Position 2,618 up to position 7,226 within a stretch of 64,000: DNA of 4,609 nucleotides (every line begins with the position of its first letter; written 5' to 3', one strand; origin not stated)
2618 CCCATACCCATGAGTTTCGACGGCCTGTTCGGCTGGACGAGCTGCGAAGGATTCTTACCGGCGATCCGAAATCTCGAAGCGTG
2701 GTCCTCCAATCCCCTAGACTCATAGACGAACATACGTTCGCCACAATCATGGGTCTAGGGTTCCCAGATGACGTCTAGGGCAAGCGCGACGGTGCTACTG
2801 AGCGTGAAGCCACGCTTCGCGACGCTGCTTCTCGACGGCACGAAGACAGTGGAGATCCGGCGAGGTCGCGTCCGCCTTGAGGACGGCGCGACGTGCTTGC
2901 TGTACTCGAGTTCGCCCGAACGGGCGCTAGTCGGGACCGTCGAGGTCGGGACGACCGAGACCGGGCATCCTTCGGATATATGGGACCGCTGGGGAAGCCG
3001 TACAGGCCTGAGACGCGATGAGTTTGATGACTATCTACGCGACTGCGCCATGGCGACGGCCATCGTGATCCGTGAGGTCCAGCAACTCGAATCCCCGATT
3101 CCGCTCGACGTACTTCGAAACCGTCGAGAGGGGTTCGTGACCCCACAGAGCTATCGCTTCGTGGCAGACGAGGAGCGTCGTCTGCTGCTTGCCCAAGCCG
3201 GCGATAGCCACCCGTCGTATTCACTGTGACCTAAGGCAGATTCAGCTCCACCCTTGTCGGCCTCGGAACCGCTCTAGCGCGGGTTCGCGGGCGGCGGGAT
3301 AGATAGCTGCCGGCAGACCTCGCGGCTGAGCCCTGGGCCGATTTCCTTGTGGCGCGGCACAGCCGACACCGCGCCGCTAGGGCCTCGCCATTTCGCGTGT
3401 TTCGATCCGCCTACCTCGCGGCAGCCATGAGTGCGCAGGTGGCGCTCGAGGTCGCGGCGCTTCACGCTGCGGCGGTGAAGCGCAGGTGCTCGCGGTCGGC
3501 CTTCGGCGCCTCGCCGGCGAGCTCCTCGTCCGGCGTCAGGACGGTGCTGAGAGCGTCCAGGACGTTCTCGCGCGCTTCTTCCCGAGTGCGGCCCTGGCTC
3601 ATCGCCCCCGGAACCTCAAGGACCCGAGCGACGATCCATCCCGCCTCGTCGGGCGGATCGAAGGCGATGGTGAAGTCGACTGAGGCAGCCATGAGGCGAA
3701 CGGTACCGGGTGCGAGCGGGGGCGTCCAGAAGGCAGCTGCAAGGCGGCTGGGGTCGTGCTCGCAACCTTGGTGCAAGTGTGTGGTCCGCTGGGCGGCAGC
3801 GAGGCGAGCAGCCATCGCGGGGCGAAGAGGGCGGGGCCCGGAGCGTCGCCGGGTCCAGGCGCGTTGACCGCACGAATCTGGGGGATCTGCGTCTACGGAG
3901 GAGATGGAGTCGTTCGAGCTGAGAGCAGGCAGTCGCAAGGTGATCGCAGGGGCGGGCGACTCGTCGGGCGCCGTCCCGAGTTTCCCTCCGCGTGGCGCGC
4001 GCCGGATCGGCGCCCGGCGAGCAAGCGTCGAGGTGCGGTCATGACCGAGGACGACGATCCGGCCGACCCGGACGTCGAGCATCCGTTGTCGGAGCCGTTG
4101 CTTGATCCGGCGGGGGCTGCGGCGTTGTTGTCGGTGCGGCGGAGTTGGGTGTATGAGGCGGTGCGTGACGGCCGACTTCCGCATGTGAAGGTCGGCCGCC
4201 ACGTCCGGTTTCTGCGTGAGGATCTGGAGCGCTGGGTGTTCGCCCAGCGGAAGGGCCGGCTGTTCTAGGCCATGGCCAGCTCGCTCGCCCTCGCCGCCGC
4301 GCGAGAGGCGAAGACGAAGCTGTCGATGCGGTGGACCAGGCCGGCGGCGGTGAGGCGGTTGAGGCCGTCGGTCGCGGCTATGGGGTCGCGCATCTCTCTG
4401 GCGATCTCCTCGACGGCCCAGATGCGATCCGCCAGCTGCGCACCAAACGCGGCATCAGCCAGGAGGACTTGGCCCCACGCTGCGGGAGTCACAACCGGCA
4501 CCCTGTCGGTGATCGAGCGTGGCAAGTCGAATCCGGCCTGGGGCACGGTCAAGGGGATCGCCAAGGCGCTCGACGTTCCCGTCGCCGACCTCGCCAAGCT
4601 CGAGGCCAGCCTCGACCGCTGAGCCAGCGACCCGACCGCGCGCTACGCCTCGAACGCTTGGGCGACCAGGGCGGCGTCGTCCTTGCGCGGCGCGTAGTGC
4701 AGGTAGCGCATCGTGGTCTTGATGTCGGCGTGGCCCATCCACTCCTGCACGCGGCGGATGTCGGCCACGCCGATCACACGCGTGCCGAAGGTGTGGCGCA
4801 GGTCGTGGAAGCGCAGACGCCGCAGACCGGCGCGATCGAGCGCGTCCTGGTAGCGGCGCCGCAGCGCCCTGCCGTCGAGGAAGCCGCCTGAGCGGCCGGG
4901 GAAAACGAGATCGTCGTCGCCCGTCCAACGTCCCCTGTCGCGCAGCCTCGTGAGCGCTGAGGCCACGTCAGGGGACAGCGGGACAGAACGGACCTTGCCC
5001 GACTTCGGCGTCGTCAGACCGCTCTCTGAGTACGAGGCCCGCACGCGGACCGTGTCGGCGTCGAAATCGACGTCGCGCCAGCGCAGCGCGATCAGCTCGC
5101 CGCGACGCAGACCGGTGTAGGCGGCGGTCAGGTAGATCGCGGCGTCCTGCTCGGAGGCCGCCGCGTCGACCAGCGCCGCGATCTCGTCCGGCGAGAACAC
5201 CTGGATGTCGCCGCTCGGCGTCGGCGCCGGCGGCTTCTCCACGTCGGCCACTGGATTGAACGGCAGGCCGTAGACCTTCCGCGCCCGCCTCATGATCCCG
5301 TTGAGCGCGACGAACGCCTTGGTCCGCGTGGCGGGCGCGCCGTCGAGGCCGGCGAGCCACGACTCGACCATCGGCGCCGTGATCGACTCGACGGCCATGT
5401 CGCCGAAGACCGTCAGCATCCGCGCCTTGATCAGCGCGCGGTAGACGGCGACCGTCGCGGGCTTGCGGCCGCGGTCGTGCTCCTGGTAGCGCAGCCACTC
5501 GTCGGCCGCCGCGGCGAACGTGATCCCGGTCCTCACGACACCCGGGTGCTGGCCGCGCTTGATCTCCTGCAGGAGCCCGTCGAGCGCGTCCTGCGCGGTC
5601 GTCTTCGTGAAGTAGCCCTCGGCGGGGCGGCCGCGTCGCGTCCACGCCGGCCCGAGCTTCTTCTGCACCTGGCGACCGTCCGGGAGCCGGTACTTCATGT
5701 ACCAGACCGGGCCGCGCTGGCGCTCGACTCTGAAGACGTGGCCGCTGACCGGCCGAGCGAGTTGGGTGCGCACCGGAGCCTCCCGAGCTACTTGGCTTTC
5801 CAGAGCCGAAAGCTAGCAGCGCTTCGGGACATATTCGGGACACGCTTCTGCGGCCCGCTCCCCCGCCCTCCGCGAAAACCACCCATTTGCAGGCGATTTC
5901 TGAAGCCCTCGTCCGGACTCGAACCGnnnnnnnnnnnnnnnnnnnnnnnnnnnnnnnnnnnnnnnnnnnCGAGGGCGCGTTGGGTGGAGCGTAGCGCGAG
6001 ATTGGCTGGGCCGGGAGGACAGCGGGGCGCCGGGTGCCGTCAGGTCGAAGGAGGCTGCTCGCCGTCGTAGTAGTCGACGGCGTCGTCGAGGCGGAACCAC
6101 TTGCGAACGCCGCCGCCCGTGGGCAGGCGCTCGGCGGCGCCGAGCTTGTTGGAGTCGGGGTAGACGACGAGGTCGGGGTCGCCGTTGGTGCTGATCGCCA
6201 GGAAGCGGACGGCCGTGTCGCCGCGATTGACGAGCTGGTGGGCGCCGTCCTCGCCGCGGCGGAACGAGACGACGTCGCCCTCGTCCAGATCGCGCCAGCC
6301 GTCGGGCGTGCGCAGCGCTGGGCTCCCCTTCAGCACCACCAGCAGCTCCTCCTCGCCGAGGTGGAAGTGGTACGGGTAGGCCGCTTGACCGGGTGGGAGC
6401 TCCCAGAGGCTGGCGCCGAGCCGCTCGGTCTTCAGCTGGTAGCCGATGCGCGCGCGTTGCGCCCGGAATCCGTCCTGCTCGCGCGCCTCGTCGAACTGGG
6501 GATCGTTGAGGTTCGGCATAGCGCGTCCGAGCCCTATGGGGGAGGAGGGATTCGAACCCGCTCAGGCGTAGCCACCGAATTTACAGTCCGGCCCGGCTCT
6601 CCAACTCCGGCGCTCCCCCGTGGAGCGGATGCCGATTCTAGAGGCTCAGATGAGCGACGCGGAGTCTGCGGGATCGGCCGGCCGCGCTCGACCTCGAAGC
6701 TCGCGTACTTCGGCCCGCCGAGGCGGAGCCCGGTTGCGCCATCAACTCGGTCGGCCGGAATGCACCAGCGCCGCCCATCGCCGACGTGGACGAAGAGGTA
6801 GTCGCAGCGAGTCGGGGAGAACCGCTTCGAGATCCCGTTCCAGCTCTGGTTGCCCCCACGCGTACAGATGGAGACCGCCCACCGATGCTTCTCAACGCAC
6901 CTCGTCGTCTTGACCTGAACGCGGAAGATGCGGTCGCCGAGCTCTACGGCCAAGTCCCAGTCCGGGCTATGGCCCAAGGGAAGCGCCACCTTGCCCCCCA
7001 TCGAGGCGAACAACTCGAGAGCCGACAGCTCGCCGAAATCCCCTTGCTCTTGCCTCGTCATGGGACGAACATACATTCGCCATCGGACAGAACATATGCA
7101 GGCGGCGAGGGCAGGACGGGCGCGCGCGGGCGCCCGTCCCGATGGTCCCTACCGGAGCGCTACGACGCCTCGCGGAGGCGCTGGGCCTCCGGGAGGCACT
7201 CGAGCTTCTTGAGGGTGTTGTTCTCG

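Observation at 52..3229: Three-gene operon HEPN / GNAT-PIN-GNAT-ASCH / ASCH on a tRNA-Thr island: candidate undescribed RNA-targeting conflict (defence or toxin) system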

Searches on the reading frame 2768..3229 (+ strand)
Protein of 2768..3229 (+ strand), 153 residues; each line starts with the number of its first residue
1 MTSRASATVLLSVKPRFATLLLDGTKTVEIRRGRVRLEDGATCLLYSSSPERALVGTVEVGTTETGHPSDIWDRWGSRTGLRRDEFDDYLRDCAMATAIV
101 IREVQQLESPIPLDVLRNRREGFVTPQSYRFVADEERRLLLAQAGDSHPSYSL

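Call 5: search_protein_families(library=padloc, proteins=[window:2768-3229:+], max_evalue=1)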
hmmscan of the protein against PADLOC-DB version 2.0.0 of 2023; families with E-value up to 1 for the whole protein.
window:2768-3229:+ (153 aa): 5 families
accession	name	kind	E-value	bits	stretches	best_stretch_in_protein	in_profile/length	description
PDLC04424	PDC-M11B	-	2.2e-30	103.5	1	4-138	5-135/142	-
PDLC04425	PDC-M11B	-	3.6e-28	96.7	1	8-137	2-127/132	-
PDLC04423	PDC-M11B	-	1.8e-15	55.3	1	11-134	1-120/164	-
PDLC04421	PDC-M11A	-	3.3e-05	20.8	1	36-140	376-480/486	-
PDLC04420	PDC-M11A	-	0.0024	14.9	1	24-139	256-370/376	-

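Call 6: search_protein_families(library=ncbifam, proteins=[window:2768-3229:+], max_evalue=1)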
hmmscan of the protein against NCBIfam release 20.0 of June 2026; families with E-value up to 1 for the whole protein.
window:2768-3229:+ (153 aa): 1 family
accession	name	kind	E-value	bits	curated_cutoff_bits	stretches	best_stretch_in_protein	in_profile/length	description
NF008917.0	PRK12279.1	equivalog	8.8e-08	31.7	526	1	6-114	188-296/311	50S ribosomal protein L22/unknown domain fusion protein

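Call 7: search_protein_families(library=pfam, proteins=[window:2768-3229:+], max_evalue=1)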
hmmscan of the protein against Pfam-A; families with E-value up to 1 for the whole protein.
window:2768-3229:+ (153 aa): 1 family
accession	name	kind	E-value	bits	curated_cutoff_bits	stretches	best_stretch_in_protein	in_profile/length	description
PF04266.20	ASCH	-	0.00042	21.4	21.2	1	11-60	1-50/103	ASCH domain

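Call 8: search_protein_families(library=phrogs, proteins=[window:2768-3229:+], max_evalue=0.1)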
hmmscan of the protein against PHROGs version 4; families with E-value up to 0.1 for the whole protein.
window:2768-3229:+ (153 aa): 2 families
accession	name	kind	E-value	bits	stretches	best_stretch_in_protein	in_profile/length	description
phrog_3136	-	unknown function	5.3e-28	98.7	1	7-136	3-129/134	-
phrog_11553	-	unknown function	6.4e-17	62.8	1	6-142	135-271/278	-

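Call 36: find_homologous_proteins(query=window:2768-3229:+, max_evalue=0.001)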
Query window:2768-3229:+ (153 aa): 107 proteins with E <= 0.001 among 208 candidates.
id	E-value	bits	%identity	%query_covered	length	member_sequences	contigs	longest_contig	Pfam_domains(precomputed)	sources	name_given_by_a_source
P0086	1.0e-94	332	100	100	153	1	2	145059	-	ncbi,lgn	ncbi:MAG: hypothetical protein WD399_06770 [Thermoleophilaceae bacterium]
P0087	5.8e-54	200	70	89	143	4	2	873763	-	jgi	jgi:predicted transcriptional regulator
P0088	5.4e-53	197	71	88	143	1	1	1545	-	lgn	-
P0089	1.4e-52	196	70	88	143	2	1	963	-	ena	-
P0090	1.9e-50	189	67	90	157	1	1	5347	-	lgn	-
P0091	3.0e-48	182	61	97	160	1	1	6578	-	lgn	-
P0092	4.2e-40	155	57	87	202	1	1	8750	-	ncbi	-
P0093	2.6e-39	153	59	84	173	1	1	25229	-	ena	-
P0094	7.4e-39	151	56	84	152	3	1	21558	-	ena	-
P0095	8.2e-39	151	55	90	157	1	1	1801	-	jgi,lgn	jgi:predicted transcriptional regulator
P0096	1.9e-38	150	56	88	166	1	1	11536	-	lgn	-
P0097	2.9e-38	149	56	84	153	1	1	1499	-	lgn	-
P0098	5.7e-37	145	55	90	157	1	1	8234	-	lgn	-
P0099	1.9e-36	143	52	91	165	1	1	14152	-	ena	-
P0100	1.5e-35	140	54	84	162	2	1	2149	PF04266.21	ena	-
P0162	2.2e-13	68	36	95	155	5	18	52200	-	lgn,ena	-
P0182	2.9e-11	62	30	86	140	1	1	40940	PF04266.21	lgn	-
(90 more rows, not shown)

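Call 41: find_encoding_contigs(protein=P0162, flank=6000, max_places=3)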
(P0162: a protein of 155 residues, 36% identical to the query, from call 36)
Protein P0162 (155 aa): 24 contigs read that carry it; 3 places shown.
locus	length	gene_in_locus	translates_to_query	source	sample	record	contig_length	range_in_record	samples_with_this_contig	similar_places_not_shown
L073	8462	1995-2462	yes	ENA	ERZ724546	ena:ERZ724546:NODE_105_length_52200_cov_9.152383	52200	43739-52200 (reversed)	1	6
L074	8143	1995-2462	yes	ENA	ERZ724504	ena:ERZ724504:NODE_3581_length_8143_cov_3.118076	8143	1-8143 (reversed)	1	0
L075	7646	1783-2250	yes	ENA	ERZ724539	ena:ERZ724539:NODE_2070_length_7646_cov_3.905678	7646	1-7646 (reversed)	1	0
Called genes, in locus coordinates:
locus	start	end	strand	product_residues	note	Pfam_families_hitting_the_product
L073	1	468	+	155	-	?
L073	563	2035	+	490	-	PF00583:Acetyltransf_1 (faint)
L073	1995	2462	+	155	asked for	-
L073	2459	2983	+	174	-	PF13207:AAA_17, PF13238:AAA_18, PF13671:AAA_33 (weak)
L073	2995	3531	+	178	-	-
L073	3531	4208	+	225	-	PF14279:HNH_5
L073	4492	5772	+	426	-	PF24390:PRTase-CE, PF24409:wHTH-PRTase_assc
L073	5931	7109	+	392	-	PF00078:RVT_1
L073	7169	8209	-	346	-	PF00580:UvrD-helicase (faint), PF01443:Viral_helicase1 (faint)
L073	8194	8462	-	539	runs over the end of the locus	PF02463:SMC_N (faint), PF13175:AAA_15, PF13476:AAA_23, PF13514:AAA_27 (weak), PF13175:AAA_15 (weak), PF13304:AAA_21 (weak), PF20469:OLD-like_TOPRIM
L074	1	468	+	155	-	?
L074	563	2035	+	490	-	PF00583:Acetyltransf_1 (faint)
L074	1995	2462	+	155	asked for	-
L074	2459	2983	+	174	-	PF13207:AAA_17, PF13238:AAA_18, PF13671:AAA_33 (weak)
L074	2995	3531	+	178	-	-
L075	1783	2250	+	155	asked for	-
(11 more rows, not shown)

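Call 42: find_encoding_contigs(protein=P0182, flank=6000, max_places=2)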
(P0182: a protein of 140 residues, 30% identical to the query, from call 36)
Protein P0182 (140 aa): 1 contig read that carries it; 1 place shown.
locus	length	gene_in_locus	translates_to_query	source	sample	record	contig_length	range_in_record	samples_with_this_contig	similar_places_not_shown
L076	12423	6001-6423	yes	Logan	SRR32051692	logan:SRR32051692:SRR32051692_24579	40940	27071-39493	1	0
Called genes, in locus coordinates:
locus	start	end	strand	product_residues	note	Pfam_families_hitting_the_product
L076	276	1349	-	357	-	-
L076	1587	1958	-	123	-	-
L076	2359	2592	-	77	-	-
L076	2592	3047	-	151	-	PF00271:Helicase_C (weak)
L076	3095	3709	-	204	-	PF00270:DEAD (weak), PF04851:ResIII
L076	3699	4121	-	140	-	PF00239:Resolvase, PF13936:HTH_38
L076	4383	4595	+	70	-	-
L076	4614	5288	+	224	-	-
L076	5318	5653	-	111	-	PF04266:ASCH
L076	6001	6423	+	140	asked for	PF04266:ASCH (weak)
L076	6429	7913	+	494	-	PF00583:Acetyltransf_1, PF13673:Acetyltransf_10 (weak), PF13508:Acetyltransf_7 (weak)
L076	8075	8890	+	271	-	PF01381:HTH_3, PF14394:DUF4423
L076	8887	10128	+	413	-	-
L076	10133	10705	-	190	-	PF13560:HTH_31 (weak), PF01381:HTH_3, PF12844:HTH_19 (weak), PF13443:HTH_26 (weak), PF07883:Cupin_2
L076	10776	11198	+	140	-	PF00903:Glyoxalase, PF13468:Glyoxalase_3 (weak), PF13669:Glyoxalase_4 (weak)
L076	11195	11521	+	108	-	-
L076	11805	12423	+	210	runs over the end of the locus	PF01551:Peptidase_M23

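Call 43: search_protein_families(library=padloc, proteins=[L073:563-2035:+, L073:1995-2462:+, L073:2459-2983:+, L076:6429-7913:+, L076:6001-6423:+], max_evalue=0.01)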
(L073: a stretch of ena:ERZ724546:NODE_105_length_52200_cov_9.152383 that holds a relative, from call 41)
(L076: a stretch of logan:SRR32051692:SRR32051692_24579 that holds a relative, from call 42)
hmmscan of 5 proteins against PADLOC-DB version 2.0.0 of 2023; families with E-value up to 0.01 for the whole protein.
L073:563-2035:+ (490 aa): 6 families
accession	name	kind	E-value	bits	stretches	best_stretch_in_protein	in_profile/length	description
PDLC04422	PDC-M11A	-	2e-132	440.7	1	7-488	3-492/501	-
PDLC04421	PDC-M11A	-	7.7e-126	418.6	1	6-480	2-476/486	-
PDLC04417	PDC-M11A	-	8.6e-80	267.1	1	6-482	2-486/501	-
PDLC04420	PDC-M11A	-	1.5e-74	249.2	1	113-483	4-370/376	-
PDLC04419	PDC-M11A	-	2.6e-42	143.5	1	164-489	21-349/357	-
PDLC04418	PDC-M11A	-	1.4e-15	55.2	1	164-400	101-335/444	-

L073:1995-2462:+ (155 aa): 3 families
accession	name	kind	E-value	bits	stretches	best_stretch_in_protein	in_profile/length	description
PDLC04424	PDC-M11B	-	7.4e-43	143.9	1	12-144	6-137/142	-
PDLC04425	PDC-M11B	-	6.6e-33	112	1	16-140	3-126/132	-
PDLC04423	PDC-M11B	-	1.8e-17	61.8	1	18-143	1-125/164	-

L073:2459-2983:+ (174 aa): 0 families

L076:6429-7913:+ (494 aa): 6 families
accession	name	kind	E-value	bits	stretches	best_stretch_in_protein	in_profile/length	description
PDLC04421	PDC-M11A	-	2.5e-129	430.1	1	4-482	2-477/486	-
PDLC04422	PDC-M11A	-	8.9e-111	369.2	1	4-488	2-491/501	-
PDLC04420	PDC-M11A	-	9.7e-87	289.3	1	117-488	2-374/376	-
PDLC04417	PDC-M11A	-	6.9e-86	287.2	1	5-487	3-490/501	-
PDLC04419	PDC-M11A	-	2.3e-42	143.6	1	153-485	6-344/357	-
PDLC04418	PDC-M11A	-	4.2e-16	56.9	1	158-394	91-329/444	-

L076:6001-6423:+ (140 aa): 3 families
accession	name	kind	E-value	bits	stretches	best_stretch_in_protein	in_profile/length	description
PDLC04425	PDC-M11B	-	2.5e-34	116.6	1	8-132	2-123/132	-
PDLC04424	PDC-M11B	-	2e-31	106.9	1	5-132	6-130/142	-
PDLC04423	PDC-M11B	-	1.2e-12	46.1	1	11-132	1-119/164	-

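Call 44: search_protein_families(library=pfam, proteins=[L073:563-2035:+, L076:6429-7913:+], max_evalue=1)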
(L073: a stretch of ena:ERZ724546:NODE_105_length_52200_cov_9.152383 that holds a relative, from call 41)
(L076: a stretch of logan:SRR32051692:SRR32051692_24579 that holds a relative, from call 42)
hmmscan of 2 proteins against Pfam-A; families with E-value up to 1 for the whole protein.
L073:563-2035:+ (490 aa): 3 families
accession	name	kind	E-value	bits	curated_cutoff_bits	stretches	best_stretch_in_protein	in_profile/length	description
PF00583.31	Acetyltransf_1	-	6e-06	27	20.7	1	168-287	11-116/116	Acetyltransferase (GNAT) family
PF01878.24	EVE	-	0.0073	16.7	23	1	378-485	36-143/145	EVE domain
PF13508.13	Acetyltransf_7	-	0.029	15.2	27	1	191-266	2-65/84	Acetyltransferase (GNAT) domain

L076:6429-7913:+ (494 aa): 6 families
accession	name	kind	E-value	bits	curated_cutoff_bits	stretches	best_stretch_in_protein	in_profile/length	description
PF00583.31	Acetyltransf_1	-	3.2e-08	34.3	20.7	1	166-285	6-116/116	Acetyltransferase (GNAT) family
PF13673.13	Acetyltransf_10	-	1.9e-06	28.3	23.6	1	193-302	28-124/128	Acetyltransferase (GNAT) domain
PF13508.13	Acetyltransf_7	-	4.8e-06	27.3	27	1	196-287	3-84/84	Acetyltransferase (GNAT) domain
PF14542.12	Acetyltransf_CG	-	0.047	14.3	30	1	203-263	6-59/80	GCN5-related N-acetyl-transferase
PF18290.7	Nudix_hydro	-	0.083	13.4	26.5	1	248-289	27-68/80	Nudix hydrolase domain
PF13420.13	Acetyltransf_4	-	0.13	12.8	24.3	1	182-293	35-142/155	Acetyltransferase (GNAT) domain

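Call 47: search_solved_structures(query=window:2768-3229:+, max_evalue=1, show_alignments=1)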
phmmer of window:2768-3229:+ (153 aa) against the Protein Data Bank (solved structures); distinct sequences matched with E-value up to 1: 5.
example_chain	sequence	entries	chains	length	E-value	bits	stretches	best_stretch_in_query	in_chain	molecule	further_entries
5gus_A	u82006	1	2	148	2e-15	60.4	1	9-142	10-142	Helix-turn-helix domain-containing protein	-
5guq_A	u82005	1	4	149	2e-15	60.4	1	9-142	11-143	Helix-turn-helix domain-containing protein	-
5y6c_A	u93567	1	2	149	5.3e-15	59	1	9-142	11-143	Helix-turn-helix domain-containing protein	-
5y6b_A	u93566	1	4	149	7.2e-15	58.6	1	9-142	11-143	Helix-turn-helix domain-containing protein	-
3bv8_A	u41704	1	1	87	0.67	13.3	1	99-152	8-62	Tetrahydrodipicolinate acetyltransferase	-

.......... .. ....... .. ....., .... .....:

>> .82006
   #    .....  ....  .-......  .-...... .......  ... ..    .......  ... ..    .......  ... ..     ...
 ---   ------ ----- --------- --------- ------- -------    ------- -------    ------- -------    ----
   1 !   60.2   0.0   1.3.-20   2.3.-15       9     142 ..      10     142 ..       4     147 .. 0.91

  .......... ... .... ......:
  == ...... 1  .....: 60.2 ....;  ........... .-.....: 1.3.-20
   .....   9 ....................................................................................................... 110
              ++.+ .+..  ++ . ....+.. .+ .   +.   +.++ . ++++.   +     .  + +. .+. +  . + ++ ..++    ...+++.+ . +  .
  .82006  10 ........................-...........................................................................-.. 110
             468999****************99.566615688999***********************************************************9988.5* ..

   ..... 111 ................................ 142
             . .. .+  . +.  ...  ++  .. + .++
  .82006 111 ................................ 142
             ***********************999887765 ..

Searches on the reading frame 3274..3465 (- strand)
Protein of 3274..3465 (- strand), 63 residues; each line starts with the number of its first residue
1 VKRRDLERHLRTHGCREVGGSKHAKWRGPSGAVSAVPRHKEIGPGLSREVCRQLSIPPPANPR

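Call 7: search_protein_families(library=pfam, proteins=[window:3274-3465:-], max_evalue=1)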
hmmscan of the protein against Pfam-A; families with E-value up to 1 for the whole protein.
window:3274-3465:- (63 aa): 1 family
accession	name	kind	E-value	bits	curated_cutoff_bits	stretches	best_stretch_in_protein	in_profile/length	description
PF07927.17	HicA_toxin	-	2.2e-09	37.7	27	1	4-54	2-56/58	HicA toxin of bacterial toxin-antitoxin,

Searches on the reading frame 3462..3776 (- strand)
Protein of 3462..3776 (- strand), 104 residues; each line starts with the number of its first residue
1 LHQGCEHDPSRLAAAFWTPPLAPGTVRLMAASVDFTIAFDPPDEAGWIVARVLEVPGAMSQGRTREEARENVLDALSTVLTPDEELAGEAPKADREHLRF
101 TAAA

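Call 82: search_protein_families(library=pfam, proteins=[window:3462-3776:-], max_evalue=0.1)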
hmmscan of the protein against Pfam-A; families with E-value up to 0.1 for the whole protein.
window:3462-3776:- (104 aa): 3 families
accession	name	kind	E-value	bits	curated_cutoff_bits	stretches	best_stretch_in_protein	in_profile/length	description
PF21748.3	UPF0150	-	0.026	14.9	27.3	1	45-77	18-50/64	UPF0150-like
PF24113.1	DUF7387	-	0.061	14.1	27.9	1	44-78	20-53/85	Family of unknown function (DUF7387)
PF15919.11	HicB_lk_antitox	-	0.091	13.3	27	0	36-81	2-46/123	HicB_like antitoxin of bacterial toxin-antitoxin system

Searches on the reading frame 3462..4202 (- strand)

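Call 7: search_protein_families(library=pfam, proteins=[window:3462-4202:-], max_evalue=1)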
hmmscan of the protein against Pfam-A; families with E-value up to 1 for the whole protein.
window:3462-4202:- (246 aa): 1 family
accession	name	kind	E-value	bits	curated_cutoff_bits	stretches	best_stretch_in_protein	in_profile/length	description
PF21748.3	UPF0150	-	0.12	12.7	27.3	1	188-219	19-50/64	UPF0150-like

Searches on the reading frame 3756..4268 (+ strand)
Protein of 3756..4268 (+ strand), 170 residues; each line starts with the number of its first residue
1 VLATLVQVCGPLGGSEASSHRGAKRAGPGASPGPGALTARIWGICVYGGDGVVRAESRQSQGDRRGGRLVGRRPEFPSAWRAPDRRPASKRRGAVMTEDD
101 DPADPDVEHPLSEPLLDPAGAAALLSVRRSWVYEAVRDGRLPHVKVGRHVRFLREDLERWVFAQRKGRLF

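Call 7: search_protein_families(library=pfam, proteins=[window:3756-4268:+], max_evalue=1)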
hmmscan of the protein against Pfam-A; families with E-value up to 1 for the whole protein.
window:3756-4268:+ (170 aa): 1 family
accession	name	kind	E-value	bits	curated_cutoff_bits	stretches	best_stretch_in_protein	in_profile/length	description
PF12728.13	HTH_17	-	2.3e-13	50.6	27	1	115-161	1-47/51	Helix-turn-helix domain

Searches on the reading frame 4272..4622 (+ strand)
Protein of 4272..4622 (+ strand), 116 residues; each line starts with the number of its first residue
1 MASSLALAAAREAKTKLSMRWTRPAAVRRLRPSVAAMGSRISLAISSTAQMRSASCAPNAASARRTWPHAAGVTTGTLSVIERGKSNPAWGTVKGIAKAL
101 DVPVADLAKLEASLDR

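Call 82: search_protein_families(library=pfam, proteins=[window:4272-4622:+], max_evalue=0.1)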
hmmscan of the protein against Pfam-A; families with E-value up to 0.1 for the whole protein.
window:4272-4622:+ (116 aa): 3 families
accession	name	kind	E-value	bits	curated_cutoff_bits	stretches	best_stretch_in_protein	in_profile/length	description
PF01381.28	HTH_3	-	1.2e-05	25.7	23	1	70-107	18-55/55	Helix-turn-helix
PF13560.12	HTH_31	-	6e-05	23.7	27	1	70-110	23-64/64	Helix-turn-helix domain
PF13443.12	HTH_26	-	0.00021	21.9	22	1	70-112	19-62/63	Cro/C1-type HTH DNA-binding domain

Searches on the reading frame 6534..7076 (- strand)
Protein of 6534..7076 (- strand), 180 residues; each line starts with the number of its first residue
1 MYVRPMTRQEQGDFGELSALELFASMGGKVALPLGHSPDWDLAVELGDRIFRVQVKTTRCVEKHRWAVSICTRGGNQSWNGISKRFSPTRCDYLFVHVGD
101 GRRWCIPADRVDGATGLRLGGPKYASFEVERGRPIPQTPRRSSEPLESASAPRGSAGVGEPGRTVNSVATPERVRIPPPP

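Call 82: search_protein_families(library=pfam, proteins=[window:6534-7076:-], max_evalue=0.1)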
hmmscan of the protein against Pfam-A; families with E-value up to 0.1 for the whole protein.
window:6534-7076:- (180 aa): 1 family
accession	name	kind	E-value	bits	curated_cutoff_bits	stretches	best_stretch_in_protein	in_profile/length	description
PF11645.14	PDDEXK_5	-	3.8e-07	30.6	26.1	1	6-111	1-107/138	PD-(D/E)XK endonuclease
